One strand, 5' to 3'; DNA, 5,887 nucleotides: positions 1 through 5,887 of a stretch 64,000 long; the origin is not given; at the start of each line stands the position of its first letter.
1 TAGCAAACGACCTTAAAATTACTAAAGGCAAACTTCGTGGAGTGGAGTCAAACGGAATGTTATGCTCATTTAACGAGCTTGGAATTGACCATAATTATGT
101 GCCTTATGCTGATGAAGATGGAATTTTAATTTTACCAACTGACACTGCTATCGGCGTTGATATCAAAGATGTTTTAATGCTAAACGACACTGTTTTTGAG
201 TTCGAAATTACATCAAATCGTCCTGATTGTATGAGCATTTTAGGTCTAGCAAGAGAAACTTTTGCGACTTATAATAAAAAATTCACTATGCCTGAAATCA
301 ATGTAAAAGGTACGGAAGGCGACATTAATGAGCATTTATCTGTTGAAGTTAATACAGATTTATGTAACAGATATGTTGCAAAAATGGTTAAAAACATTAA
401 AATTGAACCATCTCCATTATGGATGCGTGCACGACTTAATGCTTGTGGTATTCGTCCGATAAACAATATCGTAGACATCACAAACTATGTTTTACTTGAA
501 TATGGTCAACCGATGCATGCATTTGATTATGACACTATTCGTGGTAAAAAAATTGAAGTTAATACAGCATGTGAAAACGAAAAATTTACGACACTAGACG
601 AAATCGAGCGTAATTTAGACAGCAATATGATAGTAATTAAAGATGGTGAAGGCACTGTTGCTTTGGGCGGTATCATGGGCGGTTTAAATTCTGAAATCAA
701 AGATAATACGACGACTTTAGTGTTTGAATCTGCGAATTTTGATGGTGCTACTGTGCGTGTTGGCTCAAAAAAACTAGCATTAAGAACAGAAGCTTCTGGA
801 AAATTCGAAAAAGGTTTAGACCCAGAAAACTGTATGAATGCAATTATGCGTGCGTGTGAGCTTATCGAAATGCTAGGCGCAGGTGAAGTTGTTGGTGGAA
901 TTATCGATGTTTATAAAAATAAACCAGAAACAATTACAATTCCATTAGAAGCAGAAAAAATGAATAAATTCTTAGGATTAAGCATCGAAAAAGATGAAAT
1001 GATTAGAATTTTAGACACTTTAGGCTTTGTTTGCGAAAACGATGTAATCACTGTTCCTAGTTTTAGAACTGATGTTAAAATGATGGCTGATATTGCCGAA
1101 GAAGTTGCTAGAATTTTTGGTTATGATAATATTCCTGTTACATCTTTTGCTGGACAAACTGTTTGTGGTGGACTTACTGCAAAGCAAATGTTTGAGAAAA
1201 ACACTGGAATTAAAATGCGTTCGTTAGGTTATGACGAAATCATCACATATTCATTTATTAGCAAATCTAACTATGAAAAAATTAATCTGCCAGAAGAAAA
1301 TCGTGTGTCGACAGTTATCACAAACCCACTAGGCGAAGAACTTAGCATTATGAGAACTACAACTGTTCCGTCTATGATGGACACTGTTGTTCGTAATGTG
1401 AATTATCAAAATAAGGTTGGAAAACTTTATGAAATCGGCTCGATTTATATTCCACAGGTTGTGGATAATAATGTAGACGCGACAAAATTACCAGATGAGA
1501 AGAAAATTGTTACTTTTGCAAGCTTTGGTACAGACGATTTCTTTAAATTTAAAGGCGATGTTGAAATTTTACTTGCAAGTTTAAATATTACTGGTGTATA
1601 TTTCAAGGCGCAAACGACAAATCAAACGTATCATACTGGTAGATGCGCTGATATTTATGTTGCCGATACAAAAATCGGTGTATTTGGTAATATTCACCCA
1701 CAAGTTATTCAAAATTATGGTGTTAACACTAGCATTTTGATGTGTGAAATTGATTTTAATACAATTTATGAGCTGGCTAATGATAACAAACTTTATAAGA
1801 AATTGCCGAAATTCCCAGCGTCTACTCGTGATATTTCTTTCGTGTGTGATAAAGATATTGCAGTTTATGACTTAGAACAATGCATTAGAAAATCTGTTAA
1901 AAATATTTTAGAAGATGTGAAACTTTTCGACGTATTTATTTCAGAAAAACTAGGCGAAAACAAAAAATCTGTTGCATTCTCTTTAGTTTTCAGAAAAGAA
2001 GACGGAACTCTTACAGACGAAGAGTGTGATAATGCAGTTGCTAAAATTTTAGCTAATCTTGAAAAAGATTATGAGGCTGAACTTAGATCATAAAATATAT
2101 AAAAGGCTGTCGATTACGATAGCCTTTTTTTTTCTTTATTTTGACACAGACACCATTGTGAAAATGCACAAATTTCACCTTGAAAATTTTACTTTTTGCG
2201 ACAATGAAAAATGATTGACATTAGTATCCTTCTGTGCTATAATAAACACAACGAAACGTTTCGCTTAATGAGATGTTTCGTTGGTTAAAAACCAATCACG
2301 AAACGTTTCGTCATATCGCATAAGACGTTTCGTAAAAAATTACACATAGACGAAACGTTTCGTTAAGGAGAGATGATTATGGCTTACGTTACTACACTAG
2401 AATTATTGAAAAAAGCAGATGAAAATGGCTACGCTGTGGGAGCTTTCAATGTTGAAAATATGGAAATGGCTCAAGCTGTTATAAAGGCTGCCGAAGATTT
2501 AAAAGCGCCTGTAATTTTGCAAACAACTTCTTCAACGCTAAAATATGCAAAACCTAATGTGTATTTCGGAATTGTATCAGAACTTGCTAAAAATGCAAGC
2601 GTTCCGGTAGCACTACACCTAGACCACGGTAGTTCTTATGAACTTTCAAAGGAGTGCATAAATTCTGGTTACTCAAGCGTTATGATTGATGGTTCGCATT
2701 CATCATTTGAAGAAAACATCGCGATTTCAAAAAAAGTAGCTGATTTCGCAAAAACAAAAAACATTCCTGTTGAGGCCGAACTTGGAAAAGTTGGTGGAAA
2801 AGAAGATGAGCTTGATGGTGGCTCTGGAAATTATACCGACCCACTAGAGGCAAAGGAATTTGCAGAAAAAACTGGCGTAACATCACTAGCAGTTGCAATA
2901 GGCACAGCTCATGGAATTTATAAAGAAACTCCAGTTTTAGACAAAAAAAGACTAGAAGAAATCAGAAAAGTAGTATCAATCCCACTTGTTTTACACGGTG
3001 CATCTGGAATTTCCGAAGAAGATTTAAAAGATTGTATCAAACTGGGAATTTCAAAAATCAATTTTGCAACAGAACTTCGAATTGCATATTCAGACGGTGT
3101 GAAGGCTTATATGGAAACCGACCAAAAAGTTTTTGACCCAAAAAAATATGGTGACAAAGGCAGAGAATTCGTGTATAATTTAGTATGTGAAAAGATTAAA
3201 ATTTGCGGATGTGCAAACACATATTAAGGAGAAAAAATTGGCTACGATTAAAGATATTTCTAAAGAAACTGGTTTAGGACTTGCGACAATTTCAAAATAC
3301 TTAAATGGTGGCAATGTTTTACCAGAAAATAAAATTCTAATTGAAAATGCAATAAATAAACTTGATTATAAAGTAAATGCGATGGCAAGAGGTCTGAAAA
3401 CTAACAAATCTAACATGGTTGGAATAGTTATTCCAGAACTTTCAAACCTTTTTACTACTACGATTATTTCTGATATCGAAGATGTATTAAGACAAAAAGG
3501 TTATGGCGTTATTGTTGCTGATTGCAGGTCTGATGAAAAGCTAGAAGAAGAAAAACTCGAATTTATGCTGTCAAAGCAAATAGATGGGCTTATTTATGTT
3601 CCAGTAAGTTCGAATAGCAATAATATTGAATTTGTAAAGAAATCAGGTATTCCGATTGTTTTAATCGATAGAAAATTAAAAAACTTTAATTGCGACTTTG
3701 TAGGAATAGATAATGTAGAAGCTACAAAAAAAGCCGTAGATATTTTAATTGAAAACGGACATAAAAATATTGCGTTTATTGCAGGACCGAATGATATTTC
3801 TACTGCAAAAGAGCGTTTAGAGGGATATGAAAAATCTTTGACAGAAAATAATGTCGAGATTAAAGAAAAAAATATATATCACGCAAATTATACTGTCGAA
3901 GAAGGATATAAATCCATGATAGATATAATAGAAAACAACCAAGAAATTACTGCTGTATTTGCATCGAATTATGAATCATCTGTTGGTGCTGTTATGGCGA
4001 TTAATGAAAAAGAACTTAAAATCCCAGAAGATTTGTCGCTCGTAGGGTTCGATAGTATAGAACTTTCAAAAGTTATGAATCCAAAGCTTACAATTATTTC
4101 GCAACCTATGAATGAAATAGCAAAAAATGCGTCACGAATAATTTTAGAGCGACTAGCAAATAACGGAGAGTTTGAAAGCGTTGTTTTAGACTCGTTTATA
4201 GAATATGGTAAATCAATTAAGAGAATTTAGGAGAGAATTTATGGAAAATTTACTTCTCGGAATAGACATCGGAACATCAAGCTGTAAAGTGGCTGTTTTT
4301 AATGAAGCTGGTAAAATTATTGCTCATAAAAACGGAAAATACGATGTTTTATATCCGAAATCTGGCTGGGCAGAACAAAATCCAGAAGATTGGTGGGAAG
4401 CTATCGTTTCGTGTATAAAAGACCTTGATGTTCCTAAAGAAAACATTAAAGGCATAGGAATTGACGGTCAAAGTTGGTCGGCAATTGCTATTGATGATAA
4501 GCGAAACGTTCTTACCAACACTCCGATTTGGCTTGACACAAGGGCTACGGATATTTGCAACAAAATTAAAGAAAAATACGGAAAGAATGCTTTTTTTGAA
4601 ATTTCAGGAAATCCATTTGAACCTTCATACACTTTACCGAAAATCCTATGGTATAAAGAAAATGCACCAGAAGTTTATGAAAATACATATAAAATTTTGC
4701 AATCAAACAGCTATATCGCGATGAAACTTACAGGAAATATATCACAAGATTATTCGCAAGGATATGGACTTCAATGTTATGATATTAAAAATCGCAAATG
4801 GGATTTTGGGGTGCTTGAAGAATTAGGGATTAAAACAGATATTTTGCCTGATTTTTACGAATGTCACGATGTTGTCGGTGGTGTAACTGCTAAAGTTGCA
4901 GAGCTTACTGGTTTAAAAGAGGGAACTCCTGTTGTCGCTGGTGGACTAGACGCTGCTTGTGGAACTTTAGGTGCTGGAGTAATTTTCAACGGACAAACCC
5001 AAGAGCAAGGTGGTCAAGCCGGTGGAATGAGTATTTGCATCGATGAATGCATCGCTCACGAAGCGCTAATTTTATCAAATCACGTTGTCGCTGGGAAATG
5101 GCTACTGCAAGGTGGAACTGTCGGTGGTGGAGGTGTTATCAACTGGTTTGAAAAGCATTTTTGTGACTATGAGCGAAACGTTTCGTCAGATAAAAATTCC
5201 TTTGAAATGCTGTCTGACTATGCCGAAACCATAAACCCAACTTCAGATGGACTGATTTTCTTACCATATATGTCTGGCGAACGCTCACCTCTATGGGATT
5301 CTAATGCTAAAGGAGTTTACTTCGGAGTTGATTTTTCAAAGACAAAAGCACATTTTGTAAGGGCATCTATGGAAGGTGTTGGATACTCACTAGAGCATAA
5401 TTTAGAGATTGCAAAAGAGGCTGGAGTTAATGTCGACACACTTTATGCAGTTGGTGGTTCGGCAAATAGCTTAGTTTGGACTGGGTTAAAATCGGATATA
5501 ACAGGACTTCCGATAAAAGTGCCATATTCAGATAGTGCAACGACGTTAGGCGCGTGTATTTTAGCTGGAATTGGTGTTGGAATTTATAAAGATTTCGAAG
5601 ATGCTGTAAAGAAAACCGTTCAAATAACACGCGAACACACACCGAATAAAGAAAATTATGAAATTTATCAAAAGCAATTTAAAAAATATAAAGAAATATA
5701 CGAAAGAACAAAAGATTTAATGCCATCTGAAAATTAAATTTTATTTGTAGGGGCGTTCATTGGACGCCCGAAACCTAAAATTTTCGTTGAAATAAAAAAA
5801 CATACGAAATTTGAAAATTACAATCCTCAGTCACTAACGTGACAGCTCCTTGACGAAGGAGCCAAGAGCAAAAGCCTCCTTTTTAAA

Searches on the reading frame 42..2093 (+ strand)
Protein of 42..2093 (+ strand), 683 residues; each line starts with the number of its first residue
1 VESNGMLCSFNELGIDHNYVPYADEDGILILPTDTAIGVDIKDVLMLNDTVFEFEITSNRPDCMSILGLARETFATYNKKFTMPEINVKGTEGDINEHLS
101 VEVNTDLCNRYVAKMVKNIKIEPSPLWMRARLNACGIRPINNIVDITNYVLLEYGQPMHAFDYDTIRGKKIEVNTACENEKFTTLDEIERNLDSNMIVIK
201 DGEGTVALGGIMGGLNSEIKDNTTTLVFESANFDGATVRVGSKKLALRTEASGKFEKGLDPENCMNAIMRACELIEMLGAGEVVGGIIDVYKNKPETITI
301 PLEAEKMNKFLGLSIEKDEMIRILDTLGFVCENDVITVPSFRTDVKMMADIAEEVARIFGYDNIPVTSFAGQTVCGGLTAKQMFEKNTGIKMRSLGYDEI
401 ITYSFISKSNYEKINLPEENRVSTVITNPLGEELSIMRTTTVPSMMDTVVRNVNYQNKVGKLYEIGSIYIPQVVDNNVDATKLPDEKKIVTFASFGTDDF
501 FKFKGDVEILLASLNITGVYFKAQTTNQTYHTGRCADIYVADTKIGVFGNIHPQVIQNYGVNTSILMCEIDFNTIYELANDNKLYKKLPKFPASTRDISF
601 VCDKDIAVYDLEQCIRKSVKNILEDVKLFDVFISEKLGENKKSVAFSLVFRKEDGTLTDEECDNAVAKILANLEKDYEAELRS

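Call 13: search_protein_families(library=pfam, proteins=[window:42-2093:+], max_evalue=0.001)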
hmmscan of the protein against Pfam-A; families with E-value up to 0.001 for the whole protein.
window:42-2093:+ (683 aa): 4 families
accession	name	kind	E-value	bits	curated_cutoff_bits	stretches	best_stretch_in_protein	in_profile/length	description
PF03483.22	B3_4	-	1e-67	227.5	29.3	1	108-278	2-172/174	B3/4 domain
PF17759.6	tRNA_synthFbeta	-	2.2e-54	184.6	22.4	1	364-572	1-214/214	Phenylalanyl tRNA synthetase beta chain CLM domain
PF03147.19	FDX-ACB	-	7e-30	103.8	31.1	1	589-682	1-94/94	Ferredoxin-fold anticodon binding domain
PF03484.21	B5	-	8.2e-18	64.8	28.6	1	300-361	1-67/67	tRNA synthetase B5 domain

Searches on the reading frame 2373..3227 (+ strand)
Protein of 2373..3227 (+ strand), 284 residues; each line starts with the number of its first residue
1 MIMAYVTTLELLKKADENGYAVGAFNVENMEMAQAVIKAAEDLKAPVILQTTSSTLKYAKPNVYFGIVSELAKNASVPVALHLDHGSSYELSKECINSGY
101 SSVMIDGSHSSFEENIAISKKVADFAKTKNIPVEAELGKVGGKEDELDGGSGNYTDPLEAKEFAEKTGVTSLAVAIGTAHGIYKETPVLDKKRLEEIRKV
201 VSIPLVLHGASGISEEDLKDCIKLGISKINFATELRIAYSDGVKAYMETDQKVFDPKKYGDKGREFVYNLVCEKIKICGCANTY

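Call 13: search_protein_families(library=pfam, proteins=[window:2373-3227:+], max_evalue=0.001)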
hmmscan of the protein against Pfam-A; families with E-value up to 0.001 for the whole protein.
window:2373-3227:+ (284 aa): 1 family
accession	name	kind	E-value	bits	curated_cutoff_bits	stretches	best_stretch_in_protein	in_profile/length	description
PF01116.26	F_bP_aldolase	-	7.9e-103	344.2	25.5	1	6-282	1-276/277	Fructose-bisphosphate aldolase class-II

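Call 34: search_protein_families(library=ncbifam, proteins=[window:2373-3227:+], max_evalue=1e-10)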
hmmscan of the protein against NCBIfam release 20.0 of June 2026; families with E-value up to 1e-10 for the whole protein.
window:2373-3227:+ (284 aa): 20 families
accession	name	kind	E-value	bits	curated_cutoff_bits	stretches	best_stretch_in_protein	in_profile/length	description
NF006626.0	PRK09195.1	subfamily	1.3e-112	375.6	384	1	3-282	1-282/284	tagatose-bisphosphate aldolase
NF009374.0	PRK12737.1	subfamily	1.5e-112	375.3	383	1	4-282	2-282/284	tagatose-bisphosphate aldolase subunit GatY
TIGR01859.1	fruc_bis_ald_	equivalog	9.3e-103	343.8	343.05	1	5-282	1-280/282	class II fructose-1,6-bisphosphate aldolase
TIGR01858.1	tag_bisphos_ald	equivalog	3e-100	335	443.55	1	6-282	2-280/282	tagatose bisphosphate family class II aldolase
NF009497.0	PRK12857.1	equivalog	4.9e-98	327.8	423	1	3-282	1-282/284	class II fructose-1,6-bisphosphate aldolase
TIGR00167.1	cbbA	subfamily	7.2e-95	317.7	215.6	1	4-283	2-289/290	ketose-bisphosphate aldolase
NF005288.0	PRK06806.1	equivalog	1e-80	271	396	1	3-282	1-279/281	class II fructose-bisphosphate aldolase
NF009375.0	PRK12738.1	equivalog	2.7e-80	269.6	542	1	3-282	1-282/286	tagatose-bisphosphate aldolase subunit KbaY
NF006376.0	PRK08610.1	equivalog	1.8e-78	264.2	527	1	3-282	1-283/286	class II fructose-bisphosphate aldolase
NF005823.0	PRK07709.1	equivalog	3.3e-76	256.8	545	1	3-280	1-281/285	class II fructose-bisphosphate aldolase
NF006042.0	PRK08185.1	subfamily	9.6e-75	251.6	405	1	6-280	3-280/287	hypothetical protein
NF005943.0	PRK07998.1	equivalog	1.4e-73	247.8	364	1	3-277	1-274/283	class II aldolase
NF005481.0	PRK07084.1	equivalog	2.1e-70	237.5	511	1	5-216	12-234/324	class II fructose-bisphosphate aldolase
NF005284.0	PRK06801.1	equivalog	1.1e-68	231.7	406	1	3-256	1-257/286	ketose 1,6-bisphosphate aldolase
NF004493.0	PRK05835.1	equivalog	8.4e-64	215.7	558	1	7-215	4-217/307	class II fructose-bisphosphate aldolase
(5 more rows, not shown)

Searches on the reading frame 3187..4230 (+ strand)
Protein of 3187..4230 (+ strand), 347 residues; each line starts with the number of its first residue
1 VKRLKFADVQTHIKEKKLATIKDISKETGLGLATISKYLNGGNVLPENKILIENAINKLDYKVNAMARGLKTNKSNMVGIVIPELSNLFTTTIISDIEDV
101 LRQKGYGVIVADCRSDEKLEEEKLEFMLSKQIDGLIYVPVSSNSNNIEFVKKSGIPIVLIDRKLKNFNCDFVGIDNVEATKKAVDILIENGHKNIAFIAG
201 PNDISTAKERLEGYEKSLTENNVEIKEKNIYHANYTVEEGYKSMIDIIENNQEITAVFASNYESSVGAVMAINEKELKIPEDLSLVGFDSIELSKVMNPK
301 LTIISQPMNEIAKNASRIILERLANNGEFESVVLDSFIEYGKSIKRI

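Call 13: search_protein_families(library=pfam, proteins=[window:3187-4230:+], max_evalue=0.001)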
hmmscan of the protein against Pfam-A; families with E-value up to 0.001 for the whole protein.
window:3187-4230:+ (347 aa): 4 families
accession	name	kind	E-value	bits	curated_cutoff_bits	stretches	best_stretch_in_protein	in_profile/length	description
PF00532.27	Peripla_BP_1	-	1.7e-28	100.4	22.2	1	77-329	3-267/281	Periplasmic binding proteins and sugar binding domain of LacI family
PF13377.12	Peripla_BP_3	-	5.2e-26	92.1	26.5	1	184-334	1-156/167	Periplasmic binding protein-like domain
PF13407.12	Peripla_BP_4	-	1e-23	84.6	35.1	1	78-320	1-251/258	Periplasmic binding protein domain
PF00356.27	LacI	-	1.8e-05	24.8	27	1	20-64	1-46/46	Bacterial regulatory proteins, lacI family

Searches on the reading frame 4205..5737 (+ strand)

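Call 13: search_protein_families(library=pfam, proteins=[window:4205-5737:+], max_evalue=0.001)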
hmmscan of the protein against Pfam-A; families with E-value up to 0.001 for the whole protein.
window:4205-5737:+ (510 aa): 2 families
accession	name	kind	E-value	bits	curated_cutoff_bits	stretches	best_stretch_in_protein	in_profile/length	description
PF00370.27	FGGY_N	-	2.2e-62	211.3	28.8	1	17-256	2-245/245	FGGY family of carbohydrate kinases, N-terminal domain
PF02782.22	FGGY_C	-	1.5e-31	110.2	27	1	292-456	31-196/198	FGGY family of carbohydrate kinases, C-terminal domain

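Call 34: search_protein_families(library=ncbifam, proteins=[window:4205-5737:+], max_evalue=1e-10)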
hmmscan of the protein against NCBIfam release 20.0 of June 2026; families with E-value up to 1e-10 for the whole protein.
window:4205-5737:+ (510 aa): 12 families
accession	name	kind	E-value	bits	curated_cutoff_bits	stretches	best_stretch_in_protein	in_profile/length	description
TIGR01312.1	XylB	equivalog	1e-115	387.1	380.25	1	18-500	1-481/481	xylulokinase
TIGR01314.1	gntK_FGGY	equivalog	7.3e-90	301.9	648.55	1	17-490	2-481/505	gluconokinase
NF011601.0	PRK15027.1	equivalog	9e-79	265.1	912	1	17-506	2-483/484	xylulokinase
NF008187.0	PRK10939.1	equivalog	3.4e-69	233.9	528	1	14-506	3-507/521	autoinducer-2 kinase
TIGR01311.1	glycerol_kin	equivalog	1.9e-56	191.4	590.35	1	16-503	2-494/496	glycerol kinase GlpK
NF000756.0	PRK00047.1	subfamily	4.6e-54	183.5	498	1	13-505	3-497/502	glycerol kinase GlpK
NF003154.0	PRK04123.1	equivalog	3.3e-51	174.6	428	1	14-501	3-536/554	ribulokinase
TIGR01315.1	5C_CHO_kinase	subfamily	4.1e-44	151.2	408.7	1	17-504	2-539/541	FGGY family pentulose kinase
TIGR02628.1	fuculo_kin_coli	equivalog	1.6e-42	146.1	470.9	1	18-475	4-459/465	L-fuculokinase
TIGR01234.1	L-ribulokinase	equivalog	1.5e-39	136.2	583.25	1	19-500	5-528/536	ribulokinase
TIGR02627.1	rhamnulo_kin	equivalog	1.3e-18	66.8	527.95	1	20-229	3-216/454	rhamnulokinase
NF007925.0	PRK10640.1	equivalog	8.4e-16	57.4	639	1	20-227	9-220/489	rhamnulokinase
